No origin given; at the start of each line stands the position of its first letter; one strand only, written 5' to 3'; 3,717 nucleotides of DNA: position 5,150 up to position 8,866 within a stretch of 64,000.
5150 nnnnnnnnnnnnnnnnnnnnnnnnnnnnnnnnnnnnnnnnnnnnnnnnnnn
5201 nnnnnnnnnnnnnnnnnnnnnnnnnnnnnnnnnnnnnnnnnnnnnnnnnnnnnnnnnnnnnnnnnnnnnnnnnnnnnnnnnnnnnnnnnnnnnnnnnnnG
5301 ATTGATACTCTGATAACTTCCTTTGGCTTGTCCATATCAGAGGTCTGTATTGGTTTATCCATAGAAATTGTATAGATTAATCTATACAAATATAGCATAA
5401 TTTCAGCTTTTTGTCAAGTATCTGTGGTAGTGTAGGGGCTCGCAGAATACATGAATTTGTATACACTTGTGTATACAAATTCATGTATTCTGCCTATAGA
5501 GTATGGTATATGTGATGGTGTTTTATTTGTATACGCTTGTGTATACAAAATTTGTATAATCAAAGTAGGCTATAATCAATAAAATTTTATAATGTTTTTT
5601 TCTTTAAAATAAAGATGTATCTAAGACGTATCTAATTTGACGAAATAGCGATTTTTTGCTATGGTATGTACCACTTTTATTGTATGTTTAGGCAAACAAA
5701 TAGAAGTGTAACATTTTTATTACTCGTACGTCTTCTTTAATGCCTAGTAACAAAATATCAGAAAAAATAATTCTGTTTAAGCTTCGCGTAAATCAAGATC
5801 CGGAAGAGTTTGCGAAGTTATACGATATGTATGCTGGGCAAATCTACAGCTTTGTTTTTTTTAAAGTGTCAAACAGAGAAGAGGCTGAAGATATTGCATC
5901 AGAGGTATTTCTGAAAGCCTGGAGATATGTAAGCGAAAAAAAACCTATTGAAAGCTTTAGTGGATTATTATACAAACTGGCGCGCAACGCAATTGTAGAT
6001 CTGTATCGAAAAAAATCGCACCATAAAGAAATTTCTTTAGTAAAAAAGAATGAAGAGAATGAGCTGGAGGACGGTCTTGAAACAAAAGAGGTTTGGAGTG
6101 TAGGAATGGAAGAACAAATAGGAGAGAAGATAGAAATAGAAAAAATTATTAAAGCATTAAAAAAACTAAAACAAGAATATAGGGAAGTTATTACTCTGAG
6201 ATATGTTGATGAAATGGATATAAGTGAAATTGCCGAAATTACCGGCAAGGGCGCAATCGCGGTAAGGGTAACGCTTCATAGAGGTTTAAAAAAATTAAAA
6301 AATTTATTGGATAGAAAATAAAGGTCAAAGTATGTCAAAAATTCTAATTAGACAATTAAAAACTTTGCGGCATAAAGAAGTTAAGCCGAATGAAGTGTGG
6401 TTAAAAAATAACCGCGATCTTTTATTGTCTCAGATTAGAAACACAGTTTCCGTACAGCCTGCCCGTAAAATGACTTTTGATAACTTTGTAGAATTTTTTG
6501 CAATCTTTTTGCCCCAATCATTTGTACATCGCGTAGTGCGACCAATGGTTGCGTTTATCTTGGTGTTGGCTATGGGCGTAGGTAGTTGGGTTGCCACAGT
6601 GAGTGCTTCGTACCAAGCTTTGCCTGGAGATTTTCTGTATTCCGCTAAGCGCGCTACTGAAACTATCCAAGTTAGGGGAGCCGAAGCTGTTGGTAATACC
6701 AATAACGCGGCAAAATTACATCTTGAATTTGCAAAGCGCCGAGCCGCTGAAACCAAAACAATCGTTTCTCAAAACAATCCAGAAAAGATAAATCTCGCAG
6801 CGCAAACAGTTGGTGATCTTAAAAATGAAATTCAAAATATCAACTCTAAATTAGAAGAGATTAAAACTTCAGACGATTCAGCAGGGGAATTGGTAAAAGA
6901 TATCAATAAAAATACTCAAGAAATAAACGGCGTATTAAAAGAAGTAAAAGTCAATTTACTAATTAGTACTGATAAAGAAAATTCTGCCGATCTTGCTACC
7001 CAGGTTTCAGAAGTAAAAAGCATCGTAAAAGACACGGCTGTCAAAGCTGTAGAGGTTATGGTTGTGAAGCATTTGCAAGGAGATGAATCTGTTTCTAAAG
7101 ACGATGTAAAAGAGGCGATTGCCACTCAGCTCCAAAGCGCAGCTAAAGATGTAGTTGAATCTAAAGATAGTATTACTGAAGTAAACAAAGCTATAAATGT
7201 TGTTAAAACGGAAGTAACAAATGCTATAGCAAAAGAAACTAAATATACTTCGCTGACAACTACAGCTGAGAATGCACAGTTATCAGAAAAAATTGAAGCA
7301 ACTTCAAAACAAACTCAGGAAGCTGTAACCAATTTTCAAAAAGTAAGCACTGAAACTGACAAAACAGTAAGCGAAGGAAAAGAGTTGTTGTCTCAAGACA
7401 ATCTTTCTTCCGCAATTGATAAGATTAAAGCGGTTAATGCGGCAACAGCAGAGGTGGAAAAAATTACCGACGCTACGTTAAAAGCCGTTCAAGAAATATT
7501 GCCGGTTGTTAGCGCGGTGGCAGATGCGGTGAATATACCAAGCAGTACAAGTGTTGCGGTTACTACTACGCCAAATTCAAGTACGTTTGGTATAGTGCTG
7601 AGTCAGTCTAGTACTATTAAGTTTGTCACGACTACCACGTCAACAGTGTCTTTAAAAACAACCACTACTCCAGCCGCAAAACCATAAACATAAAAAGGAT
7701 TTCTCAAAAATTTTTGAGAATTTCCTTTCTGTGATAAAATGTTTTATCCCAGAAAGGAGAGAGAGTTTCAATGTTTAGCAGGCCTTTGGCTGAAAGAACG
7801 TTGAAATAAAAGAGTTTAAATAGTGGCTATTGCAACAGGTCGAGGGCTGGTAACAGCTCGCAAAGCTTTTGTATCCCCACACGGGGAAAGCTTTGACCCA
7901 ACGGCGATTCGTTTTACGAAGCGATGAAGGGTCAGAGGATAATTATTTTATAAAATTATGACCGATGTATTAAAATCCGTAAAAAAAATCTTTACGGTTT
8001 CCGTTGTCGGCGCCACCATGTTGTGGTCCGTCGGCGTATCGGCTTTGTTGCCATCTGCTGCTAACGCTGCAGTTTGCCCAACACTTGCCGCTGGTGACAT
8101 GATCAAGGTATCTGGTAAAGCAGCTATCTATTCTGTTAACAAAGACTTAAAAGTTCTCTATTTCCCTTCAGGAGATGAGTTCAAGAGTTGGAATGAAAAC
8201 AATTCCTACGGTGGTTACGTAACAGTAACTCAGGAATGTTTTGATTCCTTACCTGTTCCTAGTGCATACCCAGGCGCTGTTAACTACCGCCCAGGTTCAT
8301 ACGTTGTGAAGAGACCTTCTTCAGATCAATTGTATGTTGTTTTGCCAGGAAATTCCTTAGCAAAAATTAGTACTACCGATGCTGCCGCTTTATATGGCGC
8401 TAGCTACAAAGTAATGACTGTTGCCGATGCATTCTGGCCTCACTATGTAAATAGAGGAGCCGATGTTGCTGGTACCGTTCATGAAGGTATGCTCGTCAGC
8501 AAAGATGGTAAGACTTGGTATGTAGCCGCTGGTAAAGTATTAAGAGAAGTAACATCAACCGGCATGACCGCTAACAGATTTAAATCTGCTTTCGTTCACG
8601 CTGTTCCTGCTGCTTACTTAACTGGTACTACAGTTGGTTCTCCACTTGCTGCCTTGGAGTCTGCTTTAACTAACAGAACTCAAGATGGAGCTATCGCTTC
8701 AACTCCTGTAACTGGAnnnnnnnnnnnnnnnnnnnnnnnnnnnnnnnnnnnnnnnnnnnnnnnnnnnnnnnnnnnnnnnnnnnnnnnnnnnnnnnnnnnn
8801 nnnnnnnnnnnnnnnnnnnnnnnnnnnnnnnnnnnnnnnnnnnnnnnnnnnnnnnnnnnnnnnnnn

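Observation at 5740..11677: ECF sigma / membrane anti-sigma pair sits directly upstream of a giant, codon-optimised surface protein (S-layer candidate)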

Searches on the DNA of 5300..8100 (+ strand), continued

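Call 103: search_with_rna_model(model_id=R1, sources=[L058, L059, L060, L061], max_evalue=10, filters=off)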
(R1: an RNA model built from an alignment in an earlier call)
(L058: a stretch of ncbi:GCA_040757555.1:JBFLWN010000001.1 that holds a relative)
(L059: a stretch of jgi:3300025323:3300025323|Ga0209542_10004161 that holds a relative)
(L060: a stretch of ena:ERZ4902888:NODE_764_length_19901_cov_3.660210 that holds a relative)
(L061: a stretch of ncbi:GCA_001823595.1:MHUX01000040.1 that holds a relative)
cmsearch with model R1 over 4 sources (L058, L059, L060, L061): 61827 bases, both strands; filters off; matches with E-value up to 10: 12.
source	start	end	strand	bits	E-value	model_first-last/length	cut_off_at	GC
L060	9582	9644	-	19.5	0.047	1-83/83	no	0.33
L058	5350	5418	-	13.7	1.2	1-83/83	no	0.33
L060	4165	4220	-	12.1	3.1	1-83/83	no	0.21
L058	3099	3166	+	11.9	3.3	1-83/83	no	0.35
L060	849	914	-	11.4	4.4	1-83/83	no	0.3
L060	3565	3620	+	11.1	5.3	1-83/83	no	0.23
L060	8980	9044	+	10.6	7.2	1-83/83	no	0.29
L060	11850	11927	+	10.5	7.3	1-83/83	no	0.23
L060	8640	8716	-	10.3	8.3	1-83/83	no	0.36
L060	12533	12590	+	10.3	8.5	1-83/83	no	0.31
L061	12926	12997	+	10.2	8.6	1-83/83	no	0.53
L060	5949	5986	-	10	9.8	1-83/83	no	0.16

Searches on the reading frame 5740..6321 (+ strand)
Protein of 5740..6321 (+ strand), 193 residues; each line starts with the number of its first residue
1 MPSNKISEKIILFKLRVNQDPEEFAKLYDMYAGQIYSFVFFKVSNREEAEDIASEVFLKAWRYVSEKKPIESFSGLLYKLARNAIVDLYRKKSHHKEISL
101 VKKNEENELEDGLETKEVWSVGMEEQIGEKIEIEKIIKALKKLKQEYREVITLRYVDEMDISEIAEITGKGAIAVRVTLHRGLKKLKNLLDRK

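Call 3: search_protein_families(library=pfam, proteins=[window:5740-6321:+], max_evalue=0.1)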
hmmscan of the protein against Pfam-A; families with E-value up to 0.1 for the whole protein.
window:5740-6321:+ (193 aa): 5 families
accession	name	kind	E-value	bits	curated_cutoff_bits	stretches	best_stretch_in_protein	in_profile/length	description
PF08281.18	Sigma70_r4_2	-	5.7e-15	55.1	25.7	1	134-186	2-54/54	Sigma-70, region 4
PF04542.20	Sigma70_r2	-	5.3e-12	45.8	24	1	27-93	1-69/71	Sigma-70 region 2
PF04545.22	Sigma70_r4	-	7.6e-10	38.6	24.1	1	139-187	1-49/50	Sigma-70, region 4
PF07638.17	Sigma70_ECF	-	0.0024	18.2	21.1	1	71-176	73-169/185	ECF sigma factor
PF06530.18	Phage_antitermQ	-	0.094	13.1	26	0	133-180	53-100/118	Phage antitermination protein Q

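Call 4: search_protein_families(library=ncbifam, proteins=[window:5740-6321:+], max_evalue=0.1)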
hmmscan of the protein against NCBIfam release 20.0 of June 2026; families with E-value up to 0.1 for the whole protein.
window:5740-6321:+ (193 aa): 98 families (the best 25 are shown)
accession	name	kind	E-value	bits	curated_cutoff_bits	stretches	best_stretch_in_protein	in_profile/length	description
TIGR02952.1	Sig70_famx2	equivalog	5.8e-31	107.7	206.45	1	18-190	7-170/170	ECF subfamily RNA polymerase sigma factor, BldN family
TIGR02937.1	sigma70-ECF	superfamily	2.2e-27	95.7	42.9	1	23-189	2-164/165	sigma-70 family RNA polymerase sigma factor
NF009166.1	PRK12513.1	equivalog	4.1e-26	91.9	206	1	19-191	19-187/193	RNA polymerase sigma factor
NF058625.1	sigma_PG0214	equivalog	2e-25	89.4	130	1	22-191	4-162/170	GFO_1088 family ECF-type sigma factor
NF007220.0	PRK09639.1-5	equivalog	2.8e-25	89.1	260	1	22-192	3-166/181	RNA polymerase sigma factor SigX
NF007223.0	PRK09641.1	equivalog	5.7e-25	88.3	209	1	19-191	15-185/187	RNA polymerase sigma factor SigW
TIGR02985.1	Sig70_bacteroi1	subfamily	8.7e-24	84.6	126.4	1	23-190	2-162/162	RNA polymerase sigma-70 factor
TIGR02950.1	SigM_subfam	subfamily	8.9e-24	84.1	147.95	1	26-190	4-158/159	RNA polymerase sigma factor, SigM family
TIGR02948.1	SigW_bacill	equivalog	1.4e-23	83.9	243.1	1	19-189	15-183/187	RNA polymerase sigma factor SigW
NF009172.0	PRK12519.1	subfamily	1e-20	74.1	222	1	19-191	26-190/194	RNA polymerase sigma factor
NF006930.0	PRK09415.1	subfamily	2.3e-20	73.2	198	1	22-192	16-177/179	RNA polymerase factor sigma C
NF009195.0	PRK12543.1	subfamily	2.5e-19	69.5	197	1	13-188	11-176/192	RNA polymerase sigma factor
TIGR02989.1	Sig-70_gvs1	subfamily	3.6e-19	69.2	124.55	1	22-187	1-155/158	RNA polymerase sigma-70 factor, Rhodopirellula/Verrucomicrobium family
TIGR02959.1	SigZ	equivalog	3.7e-18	65.9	168.65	1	29-190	2-148/170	RNA polymerase sigma factor SigZ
NF009171.0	PRK12518.1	equivalog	4e-18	65.9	208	1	9-191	15-185/191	RNA polymerase sigma factor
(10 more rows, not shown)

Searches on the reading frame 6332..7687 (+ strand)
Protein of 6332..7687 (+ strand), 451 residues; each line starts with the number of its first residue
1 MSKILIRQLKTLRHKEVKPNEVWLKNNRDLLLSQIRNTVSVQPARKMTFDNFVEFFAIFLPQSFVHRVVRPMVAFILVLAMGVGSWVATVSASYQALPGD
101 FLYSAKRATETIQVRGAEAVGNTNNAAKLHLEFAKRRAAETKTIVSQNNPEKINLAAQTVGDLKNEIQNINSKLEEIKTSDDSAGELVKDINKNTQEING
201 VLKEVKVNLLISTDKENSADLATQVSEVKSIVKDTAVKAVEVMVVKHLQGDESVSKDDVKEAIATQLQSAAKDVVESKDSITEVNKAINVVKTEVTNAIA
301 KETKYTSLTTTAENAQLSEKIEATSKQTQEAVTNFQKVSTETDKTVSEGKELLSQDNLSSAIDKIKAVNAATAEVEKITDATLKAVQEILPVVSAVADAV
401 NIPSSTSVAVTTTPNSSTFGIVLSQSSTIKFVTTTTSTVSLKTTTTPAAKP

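Call 3: search_protein_families(library=pfam, proteins=[window:6332-7687:+], max_evalue=0.1)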
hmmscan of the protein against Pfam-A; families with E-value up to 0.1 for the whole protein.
window:6332-7687:+ (451 aa): 3 families
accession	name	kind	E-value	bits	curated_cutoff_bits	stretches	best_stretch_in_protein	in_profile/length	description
PF18915.5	DUF5667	-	3.3e-09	37.5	27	1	96-196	2-97/99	Domain of unknown function (DUF5667)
PF10410.14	DnaB_bind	-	0.0039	17.8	20.6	1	351-384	7-40/56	DnaB-helicase binding domain of primase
PF20570.3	DUF6779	-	0.075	14.1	28.1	1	98-178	14-91/108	Domain of unknown function (DUF6779)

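Call 4: search_protein_families(library=ncbifam, proteins=[window:6332-7687:+], max_evalue=0.1)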
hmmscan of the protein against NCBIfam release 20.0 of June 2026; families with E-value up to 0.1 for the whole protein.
window:6332-7687:+ (451 aa): 1 family
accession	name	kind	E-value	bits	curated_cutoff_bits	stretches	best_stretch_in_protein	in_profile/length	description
NF045780.1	TrlF_fam_ATP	equivalog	0.0019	17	350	1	139-403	458-716/944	TrlF family AAA-like ATPase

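Call 64: search_protein_families(library=pfam, alignment_id=A6, max_evalue=0.01)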
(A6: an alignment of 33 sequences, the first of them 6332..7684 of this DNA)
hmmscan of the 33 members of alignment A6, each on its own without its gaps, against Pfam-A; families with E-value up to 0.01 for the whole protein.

A. member 1, window:6332-7684:+ (451 aa): 2 families
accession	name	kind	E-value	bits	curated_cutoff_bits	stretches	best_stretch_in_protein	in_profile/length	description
PF18915.5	DUF5667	-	3.3e-09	37.5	27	1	96-196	2-97/99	Domain of unknown function (DUF5667)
PF10410.14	DnaB_bind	-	0.0039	17.8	20.6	0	351-384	7-40/56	DnaB-helicase binding domain of primase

B. families by the number of members that match (of 33 scanned): 12 families
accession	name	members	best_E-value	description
PF18915.5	DUF5667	32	2.2e-11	Domain of unknown function (DUF5667)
PF18580.7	HTH_SUN2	1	0.0028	SUN2 helix-turn-helix domain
PF18052.6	Rx_N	1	0.003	Rx N-terminal domain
PF10410.14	DnaB_bind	1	0.0039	DnaB-helicase binding domain of primase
PF05531.17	NPV_P10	1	0.0051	Nucleopolyhedrovirus P10 protein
PF17111.11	PigL_N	1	0.0051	Pigment biosynthesis cluster protein PigL N-terminal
PF01895.24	PhoU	1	0.0055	PhoU domain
PF05549.16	Allexi_40kDa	1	0.007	Allexivirus 40kDa protein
PF05714.16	PFam54_60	1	0.007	Borrelia Bbcrasp-1 domain containing protein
PF03194.20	LUC7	1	0.0078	LUC7 N_terminus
PF00435.27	Spectrin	1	0.0083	Spectrin repeat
PF01751.28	Toprim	1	0.0085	Toprim domain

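Call 65: search_solved_structures(query=A6, max_evalue=1)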
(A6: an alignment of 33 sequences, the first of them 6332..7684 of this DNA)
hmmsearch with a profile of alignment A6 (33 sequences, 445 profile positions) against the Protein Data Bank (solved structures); distinct sequences matched with E-value up to 1: 21.
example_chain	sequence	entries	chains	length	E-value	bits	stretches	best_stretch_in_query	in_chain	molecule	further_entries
8a3k_UNK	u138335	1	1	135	0.0012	20.9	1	139-211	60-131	sc-apCC-4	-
4zry_B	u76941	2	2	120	0.014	17.4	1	153-212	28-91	Keratin, type II cytoskeletal 1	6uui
9r1j_A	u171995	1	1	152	0.041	15.9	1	133-236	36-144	sc-apCC-4-NR-1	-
8xyv_A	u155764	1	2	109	0.043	15.9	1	344-385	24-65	De novo designed protein 0705-5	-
2ets_A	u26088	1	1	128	0.058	15.4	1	153-209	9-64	hypothetical protein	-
8fjg_A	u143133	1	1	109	0.075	15.1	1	247-331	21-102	H12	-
2ch7_A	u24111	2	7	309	0.17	13.9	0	153-401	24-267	METHYL-ACCEPTING CHEMOTAXIS PROTEIN | Methyl-accepting chemotaxis protein 2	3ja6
2ch7_B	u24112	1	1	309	0.22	13.5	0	138-234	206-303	METHYL-ACCEPTING CHEMOTAXIS PROTEIN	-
3ja6_H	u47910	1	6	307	0.26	13.3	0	138-234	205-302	Methyl-accepting chemotaxis protein 2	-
5wp3_B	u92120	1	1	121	0.26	13.3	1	150-246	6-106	EB22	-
3tnu_B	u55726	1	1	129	0.34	12.9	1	273-351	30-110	Keratin, type II cytoskeletal 5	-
9okl_A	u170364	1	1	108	0.37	12.8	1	163-203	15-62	CS-1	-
1p68_A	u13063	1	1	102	0.44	12.5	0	164-205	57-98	De novo designed protein S-824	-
8q5g_A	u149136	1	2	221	0.59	12.1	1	186-209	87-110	NAD(P)H-dependent oxidoreductase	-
8qyg_A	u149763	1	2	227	0.6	12.1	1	186-209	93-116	NAD(P)H-dependent oxidoreductase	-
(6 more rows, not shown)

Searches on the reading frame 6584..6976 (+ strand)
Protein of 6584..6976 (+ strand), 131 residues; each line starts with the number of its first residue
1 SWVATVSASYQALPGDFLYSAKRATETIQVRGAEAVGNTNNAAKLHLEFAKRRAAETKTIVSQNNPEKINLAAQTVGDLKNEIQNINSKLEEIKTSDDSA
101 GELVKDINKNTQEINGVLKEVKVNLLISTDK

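Call 115: find_homologous_proteins(query=A8, max_evalue=0.001)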
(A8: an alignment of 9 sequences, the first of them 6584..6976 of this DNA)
Query A8 (9 sequences) (131 aa, profile of the alignment): 15 proteins with E <= 0.001 among 1942 candidates.
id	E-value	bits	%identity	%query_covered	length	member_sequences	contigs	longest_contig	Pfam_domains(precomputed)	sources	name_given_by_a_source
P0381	4.4e-29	119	60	82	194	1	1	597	PF18915.6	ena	-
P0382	5.1e-28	115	-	-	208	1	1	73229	-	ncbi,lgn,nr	ncbi:MAG: hypothetical protein Q7K39_04960 [Candidatus Magasanikbacteria bacterium]|nr:hypothetical 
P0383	6.2e-26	109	-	-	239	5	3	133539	PF18915.6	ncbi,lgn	-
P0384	2.1e-21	94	-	-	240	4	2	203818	-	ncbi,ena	-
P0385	8.6e-19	86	38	47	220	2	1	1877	PF18915.6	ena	-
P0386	7.1e-15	73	27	82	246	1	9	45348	PF18915.6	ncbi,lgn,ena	-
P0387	2.1e-13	68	-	-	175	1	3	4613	PF18915.6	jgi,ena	-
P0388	7.8e-13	66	30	53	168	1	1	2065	-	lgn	-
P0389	1.5e-12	65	36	49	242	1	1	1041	PF18915.6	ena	-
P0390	2.4e-12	65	24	82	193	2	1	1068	-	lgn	-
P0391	4.8e-11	60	24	82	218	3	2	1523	-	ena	-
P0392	8.4e-11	60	-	-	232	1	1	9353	-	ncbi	-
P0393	1.3e-10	59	58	9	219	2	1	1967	-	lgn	-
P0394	1.3e-10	59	-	-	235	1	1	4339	-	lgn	-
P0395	2.9e-8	51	29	72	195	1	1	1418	-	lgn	-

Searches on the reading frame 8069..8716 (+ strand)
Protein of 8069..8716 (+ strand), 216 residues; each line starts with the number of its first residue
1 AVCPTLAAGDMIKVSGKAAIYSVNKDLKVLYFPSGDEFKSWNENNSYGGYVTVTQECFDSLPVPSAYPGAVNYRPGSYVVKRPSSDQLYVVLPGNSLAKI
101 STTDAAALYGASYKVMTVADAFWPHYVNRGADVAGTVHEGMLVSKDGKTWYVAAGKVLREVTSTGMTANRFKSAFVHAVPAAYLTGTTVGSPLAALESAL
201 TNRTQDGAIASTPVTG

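Call 62: predict_structure(alignment_id=A5)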
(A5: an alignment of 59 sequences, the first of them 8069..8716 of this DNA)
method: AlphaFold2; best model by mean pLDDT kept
length: 216 residues; sequences in the alignment: 59
mean_pLDDT: 94.8   pTM: 0.90
mean pLDDT of the five models: 94.8, 94.8, 94.7, 94.3, 93.9
residues with pLDDT >= 90: 199; 70-90: 10; 50-70: 3; < 50: 4
segments of 3 or more residues with pLDDT < 50: 213-216
pLDDT, mean of each block of 10 residues (from residue 1): 88 96 96 96 90 96 96 98 98 98 98 97 97 98 98 98 97 97 98 96 92 47
secondary structure, 60 per line:
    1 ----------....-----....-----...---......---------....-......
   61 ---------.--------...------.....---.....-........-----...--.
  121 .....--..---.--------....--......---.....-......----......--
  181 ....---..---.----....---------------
elements in order: E11-14 E20-23 E29-31 H35-40 E50-53 H55-60 E79-81 E88-92 E96-100 H102-109 E115-117 H120-125 E142-145 E148-153 E157-161 H163-168 E176-178 H181-184 H198-201
